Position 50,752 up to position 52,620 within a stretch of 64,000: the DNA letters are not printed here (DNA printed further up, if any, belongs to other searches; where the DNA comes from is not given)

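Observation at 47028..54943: Tightly coupled HisD-like / DegT-like / non-Pyl MttB / MocR / DMGDH-like operon with no corrinoid partner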

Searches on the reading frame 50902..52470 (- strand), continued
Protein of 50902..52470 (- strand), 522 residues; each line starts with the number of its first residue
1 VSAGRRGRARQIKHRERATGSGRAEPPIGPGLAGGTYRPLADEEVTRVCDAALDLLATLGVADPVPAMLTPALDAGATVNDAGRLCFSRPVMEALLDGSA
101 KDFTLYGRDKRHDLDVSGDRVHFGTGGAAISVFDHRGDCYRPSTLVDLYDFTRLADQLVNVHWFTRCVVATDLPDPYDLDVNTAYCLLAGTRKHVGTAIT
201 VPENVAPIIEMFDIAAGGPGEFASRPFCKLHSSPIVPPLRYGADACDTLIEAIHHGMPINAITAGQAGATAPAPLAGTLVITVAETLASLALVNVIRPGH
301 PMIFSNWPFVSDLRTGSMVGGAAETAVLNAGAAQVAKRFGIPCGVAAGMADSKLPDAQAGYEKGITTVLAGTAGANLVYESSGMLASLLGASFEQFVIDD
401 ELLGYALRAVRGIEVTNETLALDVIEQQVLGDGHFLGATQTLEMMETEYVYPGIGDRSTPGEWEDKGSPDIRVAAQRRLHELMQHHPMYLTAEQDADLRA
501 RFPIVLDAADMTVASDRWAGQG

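Call 71: search_protein_families(library=pfam, proteins=[L120:2183-3691:-, L120:4025-5026:+, L120:5126-5953:+, L120:5905-7260:+, L120:11425-13728:-, L120:13743-14528:-, L120:14525-15859:-, L148:11542-12486:+, L148:12498-13430:+, L148:6188-7420:+], max_evalue=0.00001)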
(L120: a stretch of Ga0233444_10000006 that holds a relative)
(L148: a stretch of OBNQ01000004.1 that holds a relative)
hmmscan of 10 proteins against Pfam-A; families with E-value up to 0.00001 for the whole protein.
L120:2183-3691:- (502 aa): 1 family
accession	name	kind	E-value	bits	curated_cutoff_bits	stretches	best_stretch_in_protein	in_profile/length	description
PF00202.27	Aminotran_3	-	2.9e-90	303.3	30.5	1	76-497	11-403/403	Aminotransferase class-III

L120:4025-5026:+ (333 aa): 1 family
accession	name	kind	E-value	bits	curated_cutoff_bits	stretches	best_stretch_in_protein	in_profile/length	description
PF09084.16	NMT1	-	1.3e-10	42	20.5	1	54-242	18-205/216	NMT1/THI5 like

L120:5126-5953:+ (275 aa): 1 family
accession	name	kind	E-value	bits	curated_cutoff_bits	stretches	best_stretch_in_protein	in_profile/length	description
PF00005.33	ABC_tran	-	1.2e-35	123.6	25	1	31-170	1-136/137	ABC transporter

L120:5905-7260:+ (451 aa): 1 family
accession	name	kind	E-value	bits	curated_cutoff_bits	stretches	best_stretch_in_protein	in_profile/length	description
PF00528.27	BPD_transp_1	-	3.8e-26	92.4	26.4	1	275-441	1-179/184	Binding-protein-dependent transport system inner membrane component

L120:11425-13728:- (767 aa): 5 families
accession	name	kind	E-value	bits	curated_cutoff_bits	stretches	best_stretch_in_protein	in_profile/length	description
PF02737.24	3HCDH_N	-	2.1e-46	158.5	22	1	6-182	2-180/180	3-hydroxyacyl-CoA dehydrogenase, NAD binding domain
PF00725.27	3HCDH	-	4.3e-17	62.8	22.1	1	184-287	1-94/97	3-hydroxyacyl-CoA dehydrogenase, C-terminal domain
PF00378.25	ECH_1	-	3.8e-11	43.2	27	1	490-604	29-140/251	Enoyl-CoA hydratase/isomerase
PF16113.10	ECH_2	-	2.7e-07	30.9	27.2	1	497-601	31-136/335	Enoyl-CoA hydratase/isomerase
PF03446.21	NAD_binding_2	-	1.2e-06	29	21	1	5-46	1-42/161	NAD binding domain of 6-phosphogluconate dehydrogenase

L120:13743-14528:- (261 aa): 3 families
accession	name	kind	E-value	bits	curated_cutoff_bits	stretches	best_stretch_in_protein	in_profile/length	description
PF00561.26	Abhydrolase_1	-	1.9e-28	100.2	25.8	1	24-135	1-116/245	alpha/beta hydrolase fold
PF12697.13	Abhydrolase_6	-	2e-23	84.6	26.3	1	26-254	1-215/217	Alpha/beta hydrolase family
PF12146.15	Hydrolase_4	-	1.7e-16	60.7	27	1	25-245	6-234/239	Serine aminopeptidase, S33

L120:14525-15859:- (444 aa): 2 families
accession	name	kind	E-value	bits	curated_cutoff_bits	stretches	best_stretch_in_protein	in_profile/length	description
PF01053.26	Cys_Met_Meta_PP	-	2.9e-125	418.2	27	1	13-428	1-380/381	Cys/Met metabolism PLP-dependent enzyme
PF01041.23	DegT_DnrJ_EryC1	-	5.9e-07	29.5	19.8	1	66-189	23-146/360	DegT/DnrJ/EryC1/StrS aminotransferase family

L148:11542-12486:+ (314 aa): 1 family
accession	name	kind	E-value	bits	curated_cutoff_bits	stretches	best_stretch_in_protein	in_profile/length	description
PF00294.29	PfkB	-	2.1e-37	129.5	25.8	1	13-294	4-293/302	pfkB family carbohydrate kinase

L148:12498-13430:+ (310 aa): 1 family
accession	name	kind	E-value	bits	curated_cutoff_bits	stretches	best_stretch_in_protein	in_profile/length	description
PF04227.17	Indigoidine_A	-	1.1e-126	422.5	25.2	1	16-305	1-290/291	Indigoidine synthase A like protein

L148:6188-7420:+ (410 aa): 1 family
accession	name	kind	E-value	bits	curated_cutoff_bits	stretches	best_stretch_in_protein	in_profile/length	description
PF07690.21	MFS_1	-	9.1e-20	71.3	33.4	2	34-296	7-273/347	Major Facilitator Superfamily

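Call 84: search_dna_similar(query=window:50902-52470:-, collection=plasmids, mode=protein, max_rows=25, max_evalue=1e-50)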
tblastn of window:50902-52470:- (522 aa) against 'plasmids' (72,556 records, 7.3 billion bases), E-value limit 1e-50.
Records with a match: 21; places in all: 21; records where one place covers at least 80% of the query: 21.
Best place of each record, by identity: <60% 21.
By first word of the organism name: Leisingera 7; Ruegeria 4; Sinorhizobium 4; Mesorhizobium 1; Roseobacter 1; Alisedimentitalea 1; Roseovarius 1; Rhodobacteraceae 1; Shinella 1.
By predicted mobility (MOB-suite, as given by PLSDB): non-mobilizable 19; mobilizable 1; conjugative 1.
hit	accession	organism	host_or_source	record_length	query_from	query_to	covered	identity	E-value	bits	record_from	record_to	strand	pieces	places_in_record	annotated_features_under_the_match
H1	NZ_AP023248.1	Mesorhizobium sp. 131-2-1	Lotus japonicus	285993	5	515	98%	53.2%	4e-155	496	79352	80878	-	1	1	trimethylamine methyltransferase family protein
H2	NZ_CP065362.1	Ruegeria sp. SCSIO 43209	Galaxea fascicularis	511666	2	505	97%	52.7%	1e-144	466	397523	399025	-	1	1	trimethylamine methyltransferase family protein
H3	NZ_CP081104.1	Ruegeria conchae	-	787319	3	502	96%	52.3%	8e-142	458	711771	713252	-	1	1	trimethylamine methyltransferase family protein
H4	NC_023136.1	Leisingera methylohalidivorans DSM 14336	Seawater collected from a tide pool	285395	27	505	92%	53.3%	6e-141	456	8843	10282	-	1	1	trimethylamine methyltransferase family protein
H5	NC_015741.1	Roseobacter litoralis Och 149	seaweed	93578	5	507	96%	49.7%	1e-135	441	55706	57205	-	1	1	trimethylamine methyltransferase family protein | LysR family transcriptional regulator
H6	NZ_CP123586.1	Alisedimentitalea scapharcae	Anadara broughtonii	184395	24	522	96%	46.1%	5e-109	364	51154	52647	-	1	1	trimethylamine methyltransferase family protein | FAD-dependent oxidoreductase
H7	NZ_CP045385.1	Ruegeria sp. THAF33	pure culture,Surface of a polyethylene ...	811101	5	506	96%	45.7%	6e-114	378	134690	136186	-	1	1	trimethylamine methyltransferase family protein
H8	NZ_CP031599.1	Roseovarius indicus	pure culture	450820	24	518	95%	46.4%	1e-121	400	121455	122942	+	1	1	trimethylamine methyltransferase family protein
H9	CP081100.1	Rhodobacteraceae bacterium M382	-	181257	24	522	96%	45.7%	9e-108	360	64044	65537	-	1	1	trimethylamine methyltransferase family protein | FAD-dependent oxidoreductase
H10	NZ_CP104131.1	Sinorhizobium sp. K101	Phaseolus vulgaris,cell ...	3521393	1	515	99%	43.1%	8e-110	366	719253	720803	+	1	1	none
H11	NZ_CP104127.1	Sinorhizobium sp. M103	Phaseolus vulgaris,cell ...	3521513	1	515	99%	43.1%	8e-110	366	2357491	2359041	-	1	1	none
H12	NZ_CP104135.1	Sinorhizobium sp. C101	Phaseolus vulgaris,cell ...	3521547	1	515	99%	43.1%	8e-110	366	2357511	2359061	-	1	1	none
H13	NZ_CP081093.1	Leisingera caerulea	-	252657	5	506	96%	43.9%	3e-114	379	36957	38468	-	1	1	trimethylamine methyltransferase family protein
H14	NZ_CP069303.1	Shinella sp. PSBB067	monoisolate,Minnesota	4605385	27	506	92%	45.8%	2e-115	382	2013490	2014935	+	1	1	none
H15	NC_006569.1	Ruegeria pomeroyi DSS-3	-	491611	5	511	97%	43.3%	3e-107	358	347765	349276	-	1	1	trimethylamine methyltransferase family protein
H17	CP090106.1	Sinorhizobium meliloti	Medicago,Cell culture,Plant nodule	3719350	1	504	97%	43.5%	2e-109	365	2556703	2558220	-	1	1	trimethylamine methyltransferase family protein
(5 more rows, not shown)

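Call 85: get_annotated_region(hit=H2, flank=9000)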
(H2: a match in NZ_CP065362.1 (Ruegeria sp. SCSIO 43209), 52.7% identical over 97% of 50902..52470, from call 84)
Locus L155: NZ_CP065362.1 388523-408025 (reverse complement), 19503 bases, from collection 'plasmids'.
description: Ruegeria sp. SCSIO 43209 plasmid unnamed3, complete sequence
organism: Ruegeria sp. SCSIO 43209 (NCBI taxid 2793010)
taxonomy: Bacteria; Pseudomonadota; Alphaproteobacteria; Rhodobacterales; Roseobacteraceae; Ruegeria; Ruegeria sp. SCSIO 43209
host: -; source: Galaxea fascicularis; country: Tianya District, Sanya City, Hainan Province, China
typing (MOB-suite, as given by PLSDB): non-mobilizable
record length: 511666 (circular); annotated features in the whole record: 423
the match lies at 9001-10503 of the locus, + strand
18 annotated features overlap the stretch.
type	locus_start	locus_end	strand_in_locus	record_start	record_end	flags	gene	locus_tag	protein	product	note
CDS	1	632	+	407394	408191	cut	-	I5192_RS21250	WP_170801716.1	iron chelate uptake ABC transporter family permease subunit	GO:0055085 - transmembrane transport [Evidence IEA]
CDS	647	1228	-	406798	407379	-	-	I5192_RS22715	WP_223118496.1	XRE family transcriptional regulator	GO:0006355 - regulation of DNA-templated transcription [Evidence IEA]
CDS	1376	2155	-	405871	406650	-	-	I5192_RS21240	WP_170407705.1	carnitinyl-CoA dehydratase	-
CDS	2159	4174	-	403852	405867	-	-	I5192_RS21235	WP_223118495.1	acetate--CoA ligase family protein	-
CDS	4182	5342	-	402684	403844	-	-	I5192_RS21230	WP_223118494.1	acyl-CoA dehydrogenase family protein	-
CDS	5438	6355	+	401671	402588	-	-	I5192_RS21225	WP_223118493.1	GlxA family transcriptional regulator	-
CDS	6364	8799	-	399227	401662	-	-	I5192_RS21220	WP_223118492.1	FAD-dependent oxidoreductase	-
CDS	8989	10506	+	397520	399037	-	-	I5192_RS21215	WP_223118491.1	trimethylamine methyltransferase family protein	GO:0015948 - methanogenesis [Evidence IEA]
CDS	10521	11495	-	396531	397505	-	-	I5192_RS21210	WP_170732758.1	LysR family transcriptional regulator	GO:0006355 - regulation of DNA-templated transcription [Evidence IEA]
CDS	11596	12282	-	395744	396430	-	-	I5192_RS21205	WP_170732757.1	GntR family transcriptional regulator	-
CDS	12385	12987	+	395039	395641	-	-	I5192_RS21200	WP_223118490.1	amino acid synthesis family protein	-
CDS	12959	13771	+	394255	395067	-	-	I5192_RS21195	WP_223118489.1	alpha/beta hydrolase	-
CDS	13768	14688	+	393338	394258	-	-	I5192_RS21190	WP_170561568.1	flavin reductase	-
CDS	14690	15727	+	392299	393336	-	-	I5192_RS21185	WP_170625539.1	LLM class flavin-dependent oxidoreductase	-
CDS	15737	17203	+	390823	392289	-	-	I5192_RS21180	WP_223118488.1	aldehyde dehydrogenase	-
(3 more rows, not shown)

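Call 86: get_annotated_region(hit=H4, flank=9000)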
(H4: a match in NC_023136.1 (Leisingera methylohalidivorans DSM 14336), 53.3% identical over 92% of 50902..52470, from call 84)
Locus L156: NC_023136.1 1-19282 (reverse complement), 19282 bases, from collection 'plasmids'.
description: Leisingera methylohalidivorans DSM 14336 plasmid unnamed2, complete sequence
organism: Leisingera methylohalidivorans DSM 14336 (NCBI taxid 999552)
taxonomy: Bacteria; Pseudomonadota; Alphaproteobacteria; Rhodobacterales; Roseobacteraceae; Leisingera; Leisingera methylohalidivorans; Leisingera methylohalidivorans DSM 14336
host: -; source: Seawater collected from a tide pool; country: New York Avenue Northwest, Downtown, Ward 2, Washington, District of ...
typing (MOB-suite, as given by PLSDB): mobilizable; replicon rep_cluster_378; relaxase MOBP
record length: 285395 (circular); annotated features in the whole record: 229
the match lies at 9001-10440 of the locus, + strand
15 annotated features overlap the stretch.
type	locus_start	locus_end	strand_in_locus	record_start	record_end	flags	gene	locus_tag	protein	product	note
CDS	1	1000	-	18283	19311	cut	-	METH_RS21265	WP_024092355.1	putative sulfate exporter family transporter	-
CDS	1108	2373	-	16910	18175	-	hisD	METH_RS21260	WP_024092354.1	histidinol dehydrogenase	GO:0000105 - histidine biosynthetic process [Evidence IEA]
CDS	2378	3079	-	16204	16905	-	-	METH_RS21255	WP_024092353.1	amino acid racemase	GO:0006520 - amino acid metabolic process [Evidence IEA]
CDS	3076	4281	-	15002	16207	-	-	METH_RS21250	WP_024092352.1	aminotransferase class I/II-fold pyridoxal phosphate-dependent enzyme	GO:0009058 - biosynthetic process [Evidence IEA]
CDS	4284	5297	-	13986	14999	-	-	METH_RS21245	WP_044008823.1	D-cysteine desulfhydrase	-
CDS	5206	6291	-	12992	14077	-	-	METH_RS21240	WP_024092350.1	helix-turn-helix domain-containing protein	GO:0006355 - regulation of DNA-templated transcription [Evidence IEA]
CDS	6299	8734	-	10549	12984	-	-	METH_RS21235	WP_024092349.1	FAD-dependent oxidoreductase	-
CDS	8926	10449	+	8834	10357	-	-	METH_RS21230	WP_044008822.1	trimethylamine methyltransferase family protein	GO:0015948 - methanogenesis [Evidence IEA]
CDS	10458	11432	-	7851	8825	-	-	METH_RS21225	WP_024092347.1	LysR family transcriptional regulator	GO:0006355 - regulation of DNA-templated transcription [Evidence IEA]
CDS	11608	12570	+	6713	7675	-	-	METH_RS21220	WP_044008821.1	ABC transporter substrate-binding protein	-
CDS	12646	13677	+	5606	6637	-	-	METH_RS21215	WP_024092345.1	ABC transporter permease subunit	GO:0055085 - transmembrane transport [Evidence IEA]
CDS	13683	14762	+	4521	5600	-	-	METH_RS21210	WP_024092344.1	betaine/proline/choline family ABC transporter ATP-binding protein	GO:0015837 - amine transport [Evidence IEA]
CDS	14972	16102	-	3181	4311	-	-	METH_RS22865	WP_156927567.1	site-specific integrase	GO:0015074 - DNA integration [Evidence IEA]; GO:0006310 - DNA recombination [Evidence IEA]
CDS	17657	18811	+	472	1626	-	ampC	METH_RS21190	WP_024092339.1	class C beta-lactamase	-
CDS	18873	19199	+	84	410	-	-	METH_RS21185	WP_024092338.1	hypothetical protein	-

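Call 87: get_annotated_region(hit=H1, flank=9000)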
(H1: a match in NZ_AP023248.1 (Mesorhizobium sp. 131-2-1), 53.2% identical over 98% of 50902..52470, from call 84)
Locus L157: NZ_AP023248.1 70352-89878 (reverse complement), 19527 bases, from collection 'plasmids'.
description: Mesorhizobium sp. 131-2-1 plasmid MesoLj131a2, complete sequence
organism: Mesorhizobium sp. 131-2-1 (NCBI taxid 2744518)
taxonomy: Bacteria; Pseudomonadota; Alphaproteobacteria; Hyphomicrobiales; Phyllobacteriaceae; Mesorhizobium; Mesorhizobium sp. 131-2-1
host: -; source: Lotus japonicus; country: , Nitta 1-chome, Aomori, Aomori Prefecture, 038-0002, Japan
typing (MOB-suite, as given by PLSDB): non-mobilizable
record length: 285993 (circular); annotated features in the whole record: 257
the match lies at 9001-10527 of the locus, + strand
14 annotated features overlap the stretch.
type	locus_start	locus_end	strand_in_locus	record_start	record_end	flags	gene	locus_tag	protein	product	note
CDS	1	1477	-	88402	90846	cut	-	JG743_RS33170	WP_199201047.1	DUF3726 domain-containing protein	-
CDS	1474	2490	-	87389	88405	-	-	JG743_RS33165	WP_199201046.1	membrane dipeptidase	GO:0006508 - proteolysis [Evidence IEA]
CDS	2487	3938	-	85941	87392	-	-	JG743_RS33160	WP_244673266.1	aldehyde dehydrogenase family protein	-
CDS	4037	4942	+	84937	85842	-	-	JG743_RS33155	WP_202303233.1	LysR substrate-binding domain-containing protein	-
CDS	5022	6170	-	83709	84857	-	-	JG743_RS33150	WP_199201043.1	GlxA family transcriptional regulator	-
CDS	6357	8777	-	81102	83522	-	-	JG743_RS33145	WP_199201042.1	FAD-dependent oxidoreductase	-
CDS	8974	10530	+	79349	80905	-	-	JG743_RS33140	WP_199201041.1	trimethylamine methyltransferase family protein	GO:0015948 - methanogenesis [Evidence IEA]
CDS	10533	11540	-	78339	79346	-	-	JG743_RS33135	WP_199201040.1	LysR family transcriptional regulator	GO:0006355 - regulation of DNA-templated transcription [Evidence IEA]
CDS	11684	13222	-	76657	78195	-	-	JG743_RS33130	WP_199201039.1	ABC transporter permease subunit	GO:0055085 - transmembrane transport [Evidence IEA]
CDS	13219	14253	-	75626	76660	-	-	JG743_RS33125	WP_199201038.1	glycine betaine/L-proline ABC transporter ATP-binding protein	-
CDS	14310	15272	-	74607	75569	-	-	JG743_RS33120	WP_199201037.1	glycine betaine ABC transporter substrate-binding protein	GO:0055085 - transmembrane transport [Evidence IEA]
CDS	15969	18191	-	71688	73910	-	-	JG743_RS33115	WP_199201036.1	relaxase/mobilization nuclease domain-containing protein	-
CDS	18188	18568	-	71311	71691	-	-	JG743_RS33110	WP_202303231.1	hypothetical protein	-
CDS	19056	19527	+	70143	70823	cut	-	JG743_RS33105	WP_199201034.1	ParA family protein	-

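Call 89: get_annotated_region(hit=H3, flank=10000)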
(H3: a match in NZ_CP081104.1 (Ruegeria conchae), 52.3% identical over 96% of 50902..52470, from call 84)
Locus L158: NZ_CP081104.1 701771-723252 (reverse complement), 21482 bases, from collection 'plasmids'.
description: Ruegeria conchae strain M340 plasmid unnamed1, complete sequence
organism: Ruegeria conchae (NCBI taxid 981384)
taxonomy: Bacteria; Pseudomonadota; Alphaproteobacteria; Rhodobacterales; Roseobacteraceae; Ruegeria; Ruegeria conchae
host: -; source: -; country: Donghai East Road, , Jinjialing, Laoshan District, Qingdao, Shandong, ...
typing (MOB-suite, as given by PLSDB): non-mobilizable
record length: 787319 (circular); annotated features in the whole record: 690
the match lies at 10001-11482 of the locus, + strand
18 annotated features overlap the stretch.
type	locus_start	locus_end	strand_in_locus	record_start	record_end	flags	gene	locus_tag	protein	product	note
CDS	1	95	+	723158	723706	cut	-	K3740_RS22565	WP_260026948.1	decarboxylase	-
CDS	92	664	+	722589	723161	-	-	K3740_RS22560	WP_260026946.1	thiamine pyrophosphate-dependent enzyme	-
CDS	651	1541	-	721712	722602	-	-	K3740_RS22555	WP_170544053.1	LysR substrate-binding domain-containing protein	-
CDS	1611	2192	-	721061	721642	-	-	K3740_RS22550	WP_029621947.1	XRE family transcriptional regulator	GO:0006355 - regulation of DNA-templated transcription [Evidence IEA]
CDS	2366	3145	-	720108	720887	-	-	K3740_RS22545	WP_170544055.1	carnitinyl-CoA dehydratase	-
CDS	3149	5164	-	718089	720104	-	-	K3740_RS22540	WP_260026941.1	acetate--CoA ligase family protein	-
CDS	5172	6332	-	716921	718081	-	-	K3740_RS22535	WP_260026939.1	acyl-CoA dehydrogenase family protein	-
CDS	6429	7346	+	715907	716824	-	-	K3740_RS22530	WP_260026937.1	GlxA family transcriptional regulator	-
CDS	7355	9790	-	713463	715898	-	-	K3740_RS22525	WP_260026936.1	FAD-dependent oxidoreductase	-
CDS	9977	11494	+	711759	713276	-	-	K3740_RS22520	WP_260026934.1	trimethylamine methyltransferase family protein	GO:0015948 - methanogenesis [Evidence IEA]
CDS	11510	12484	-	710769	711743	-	-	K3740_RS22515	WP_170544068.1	LysR family transcriptional regulator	GO:0006355 - regulation of DNA-templated transcription [Evidence IEA]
CDS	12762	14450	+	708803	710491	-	-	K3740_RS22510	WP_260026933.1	Na/Pi cotransporter family protein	GO:0044341 - sodium-dependent phosphate transport [Evidence IEA]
CDS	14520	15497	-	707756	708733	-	-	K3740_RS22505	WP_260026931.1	LysR family transcriptional regulator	GO:0006355 - regulation of DNA-templated transcription [Evidence IEA]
CDS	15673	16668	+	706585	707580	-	-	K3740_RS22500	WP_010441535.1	ABC transporter substrate-binding protein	-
CDS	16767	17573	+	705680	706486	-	-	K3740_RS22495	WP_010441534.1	ABC transporter ATP-binding protein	GO:0006810 - transport [Evidence IEA]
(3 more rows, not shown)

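Call 90: get_annotated_region(hit=H5, flank=10000)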
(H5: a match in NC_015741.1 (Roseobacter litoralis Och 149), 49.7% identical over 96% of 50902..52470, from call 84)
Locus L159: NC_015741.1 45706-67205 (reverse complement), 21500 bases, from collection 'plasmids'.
description: Roseobacter litoralis Och 149 plasmid pRLO149_94, complete sequence
organism: Roseobacter litoralis Och 149 (NCBI taxid 391595)
taxonomy: Bacteria; Pseudomonadota; Alphaproteobacteria; Rhodobacterales; Roseobacteraceae; Roseobacter; Roseobacter litoralis; Roseobacter litoralis Och 149
host: -; source: seaweed; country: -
typing (MOB-suite, as given by PLSDB): non-mobilizable; replicon rep_cluster_376
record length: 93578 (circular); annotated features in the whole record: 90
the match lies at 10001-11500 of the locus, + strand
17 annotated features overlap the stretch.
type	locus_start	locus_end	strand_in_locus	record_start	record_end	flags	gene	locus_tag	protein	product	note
CDS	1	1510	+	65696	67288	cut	-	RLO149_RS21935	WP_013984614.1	arylsulfatase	-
CDS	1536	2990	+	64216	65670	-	-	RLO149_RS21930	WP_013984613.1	DUF1254 domain-containing protein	-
CDS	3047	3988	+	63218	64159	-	-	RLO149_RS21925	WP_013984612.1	transporter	-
CDS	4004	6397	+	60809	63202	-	-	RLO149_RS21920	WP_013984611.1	arylsulfatase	-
CDS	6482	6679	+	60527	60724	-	-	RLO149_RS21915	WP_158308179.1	SUMF1/EgtB/PvdO family nonheme iron enzyme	-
CDS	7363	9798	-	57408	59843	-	-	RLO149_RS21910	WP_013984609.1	FAD-dependent oxidoreductase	-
CDS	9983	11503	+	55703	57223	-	-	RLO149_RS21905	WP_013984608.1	trimethylamine methyltransferase family protein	GO:0015948 - methanogenesis [Evidence IEA]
CDS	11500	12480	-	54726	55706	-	-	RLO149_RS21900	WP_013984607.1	LysR family transcriptional regulator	GO:0006355 - regulation of DNA-templated transcription [Evidence IEA]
CDS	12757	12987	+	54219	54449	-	-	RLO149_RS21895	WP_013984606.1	type II toxin-antitoxin system CcdA family antitoxin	-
CDS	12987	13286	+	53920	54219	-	-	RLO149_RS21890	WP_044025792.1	CcdB family protein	-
CDS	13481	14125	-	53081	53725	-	-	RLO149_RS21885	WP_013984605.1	LUD domain-containing protein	-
CDS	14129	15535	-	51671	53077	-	-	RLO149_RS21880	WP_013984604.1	LutB/LldF family L-lactate oxidation iron-sulfur protein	GO:0019516 - lactate oxidation [Evidence IEA]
CDS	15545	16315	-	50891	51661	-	-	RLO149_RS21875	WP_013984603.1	heterodisulfide reductase-related iron-sulfur binding cluster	-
CDS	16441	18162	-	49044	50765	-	dld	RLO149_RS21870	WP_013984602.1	D-lactate dehydrogenase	GO:0006089 - lactate metabolic process [Evidence IEA]; GO:0019516 - lactate oxidation [Evidence IEA]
CDS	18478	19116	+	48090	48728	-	-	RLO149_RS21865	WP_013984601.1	paraquat-inducible protein A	-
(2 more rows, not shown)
